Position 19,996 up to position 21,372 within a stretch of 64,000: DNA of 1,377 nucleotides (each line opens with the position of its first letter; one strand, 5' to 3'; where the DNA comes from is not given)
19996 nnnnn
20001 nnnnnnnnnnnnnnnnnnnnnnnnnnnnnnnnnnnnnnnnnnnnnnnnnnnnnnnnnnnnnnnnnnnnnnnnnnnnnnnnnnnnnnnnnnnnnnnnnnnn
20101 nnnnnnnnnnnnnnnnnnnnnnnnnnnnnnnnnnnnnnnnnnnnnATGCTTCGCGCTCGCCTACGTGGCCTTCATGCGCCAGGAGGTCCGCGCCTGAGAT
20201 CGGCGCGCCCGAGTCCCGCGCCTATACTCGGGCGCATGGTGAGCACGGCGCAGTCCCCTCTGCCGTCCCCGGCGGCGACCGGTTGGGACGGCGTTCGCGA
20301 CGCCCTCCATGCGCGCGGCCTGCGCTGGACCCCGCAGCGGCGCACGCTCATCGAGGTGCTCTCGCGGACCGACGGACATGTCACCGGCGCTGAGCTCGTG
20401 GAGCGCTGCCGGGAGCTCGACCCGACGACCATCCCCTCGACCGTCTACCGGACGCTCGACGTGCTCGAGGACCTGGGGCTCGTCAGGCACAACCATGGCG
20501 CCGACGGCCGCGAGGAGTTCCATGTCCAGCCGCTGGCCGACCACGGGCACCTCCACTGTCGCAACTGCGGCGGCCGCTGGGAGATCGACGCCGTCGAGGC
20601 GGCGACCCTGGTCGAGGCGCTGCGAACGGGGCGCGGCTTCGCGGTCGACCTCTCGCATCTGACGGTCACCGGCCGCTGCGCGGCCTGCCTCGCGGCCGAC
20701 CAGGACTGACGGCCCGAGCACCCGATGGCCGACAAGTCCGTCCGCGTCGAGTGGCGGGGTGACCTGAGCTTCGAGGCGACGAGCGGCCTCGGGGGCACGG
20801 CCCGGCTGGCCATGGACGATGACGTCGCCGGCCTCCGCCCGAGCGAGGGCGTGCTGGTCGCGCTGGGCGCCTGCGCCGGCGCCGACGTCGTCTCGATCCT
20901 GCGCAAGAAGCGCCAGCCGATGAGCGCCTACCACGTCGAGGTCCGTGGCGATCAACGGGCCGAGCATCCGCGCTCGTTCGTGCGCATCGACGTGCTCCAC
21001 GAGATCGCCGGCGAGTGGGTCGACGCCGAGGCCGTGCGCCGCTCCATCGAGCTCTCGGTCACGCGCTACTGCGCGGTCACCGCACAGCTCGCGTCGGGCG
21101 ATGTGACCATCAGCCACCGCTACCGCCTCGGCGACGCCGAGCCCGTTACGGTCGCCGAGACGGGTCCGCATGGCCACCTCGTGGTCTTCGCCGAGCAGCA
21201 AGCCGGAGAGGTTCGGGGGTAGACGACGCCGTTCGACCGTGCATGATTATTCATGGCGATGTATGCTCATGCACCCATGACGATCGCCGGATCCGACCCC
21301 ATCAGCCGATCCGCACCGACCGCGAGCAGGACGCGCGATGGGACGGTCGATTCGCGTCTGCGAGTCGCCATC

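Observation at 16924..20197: Surface-anchored NEW3-repeat protein co-transcribed with an ABC-2 ATPase/permease pair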

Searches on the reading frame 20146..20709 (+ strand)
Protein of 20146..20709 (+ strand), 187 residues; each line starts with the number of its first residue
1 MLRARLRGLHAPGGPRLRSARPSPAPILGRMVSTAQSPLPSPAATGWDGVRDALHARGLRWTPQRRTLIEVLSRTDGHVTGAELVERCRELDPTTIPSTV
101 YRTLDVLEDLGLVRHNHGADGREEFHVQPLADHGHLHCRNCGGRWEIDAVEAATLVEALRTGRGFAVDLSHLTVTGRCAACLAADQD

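Call 5: search_protein_families(library=pfam, proteins=[window:20146-20709:+], max_evalue=0.01)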
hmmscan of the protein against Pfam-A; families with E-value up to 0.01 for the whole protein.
window:20146-20709:+ (187 aa): 4 families
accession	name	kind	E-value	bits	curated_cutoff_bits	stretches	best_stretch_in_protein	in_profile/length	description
PF01475.25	FUR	-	3e-20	73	23.1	1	57-168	2-114/121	Ferric uptake regulator family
PF12802.13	MarR_2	-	0.0016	19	27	0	98-122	35-60/61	MarR family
PF12840.13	HTH_20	-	0.008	16.6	27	0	70-115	11-50/51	Helix-turn-helix domain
PF09339.16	HTH_IclR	-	0.008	16.4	22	0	97-116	32-51/52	IclR helix-turn-helix domain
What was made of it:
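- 20236..20709 (+): Fur-family regulator. A neighbour, not part of the conserved module. PF01475 at 3e-20 (call 5).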

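Call 31: search_protein_families(library=ncbifam, proteins=[window:20236-20709:+], max_evalue=0.001)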
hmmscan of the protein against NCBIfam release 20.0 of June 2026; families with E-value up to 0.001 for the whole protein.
window:20236-20709:+ (157 aa): 8 families
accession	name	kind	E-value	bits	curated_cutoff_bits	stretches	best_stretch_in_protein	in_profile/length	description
NF051892.1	TransRegFurBacil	equivalog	6.3e-15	55.5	220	1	19-156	7-148/149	ferric iron uptake transcriptional regulator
NF052545.1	TransRegPerRClab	equivalog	4.1e-14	52.7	180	1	22-152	6-135/138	transcriptional regulator PerR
NF008646.0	PRK11639.1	equivalog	2.1e-13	50.3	167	1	25-153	18-148/171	zinc uptake transcriptional repressor Zur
NF051891.1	TransRegFurHelico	equivalog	1.3e-09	38.1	200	1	20-117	14-111/148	ferric iron uptake transcriptional regulator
NF006999.0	PRK09462.1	equivalog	3.6e-09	36.4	146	1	22-119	6-104/148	ferric iron uptake transcriptional regulator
NF045677.1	FeRespRegIrr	equivalog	6.4e-09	36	170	1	22-111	2-91/127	Fur family transcriptional regulator Irr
NF047406.1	TransRegPerRTherm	equivalog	6.8e-09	36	200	1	30-153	5-127/130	manganese-dependent transcriptional regulator PerR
NF045678.1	TransRegIrrA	equivalog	2e-08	34.2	150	1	20-112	9-101/138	iron response transcriptional regulator IrrA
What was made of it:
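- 20236..20709 (+): NCBIfam cannot separate Fur, PerR and Zur (call 31).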

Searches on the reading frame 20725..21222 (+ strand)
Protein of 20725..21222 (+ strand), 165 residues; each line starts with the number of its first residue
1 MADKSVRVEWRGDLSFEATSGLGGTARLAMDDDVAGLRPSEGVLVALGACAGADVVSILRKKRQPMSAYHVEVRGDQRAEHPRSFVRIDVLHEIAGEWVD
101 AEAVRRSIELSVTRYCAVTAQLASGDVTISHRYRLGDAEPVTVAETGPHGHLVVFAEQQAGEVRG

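Call 5: search_protein_families(library=pfam, proteins=[window:20725-21222:+], max_evalue=0.01)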
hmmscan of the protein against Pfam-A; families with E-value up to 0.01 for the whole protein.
window:20725-21222:+ (165 aa): 1 family
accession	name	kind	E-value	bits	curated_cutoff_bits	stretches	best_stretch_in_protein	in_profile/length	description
PF02566.24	OsmC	-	5.2e-11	43.3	27.5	1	36-129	5-97/100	OsmC-like protein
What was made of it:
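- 20725..21222 (+): OsmC-family protein. A neighbour, not part of the conserved module. PF02566 at 5e-11 (call 5).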

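Call 31: search_protein_families(library=ncbifam, proteins=[window:20725-21222:+], max_evalue=0.001)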
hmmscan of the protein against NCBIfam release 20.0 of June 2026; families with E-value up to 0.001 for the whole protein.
window:20725-21222:+ (165 aa): 1 family
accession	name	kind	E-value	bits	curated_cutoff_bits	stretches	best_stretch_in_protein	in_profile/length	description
NF008009.0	PRK10738.1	equivalog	7.7e-20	71.2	138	1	6-135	3-131/134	OsmC family protein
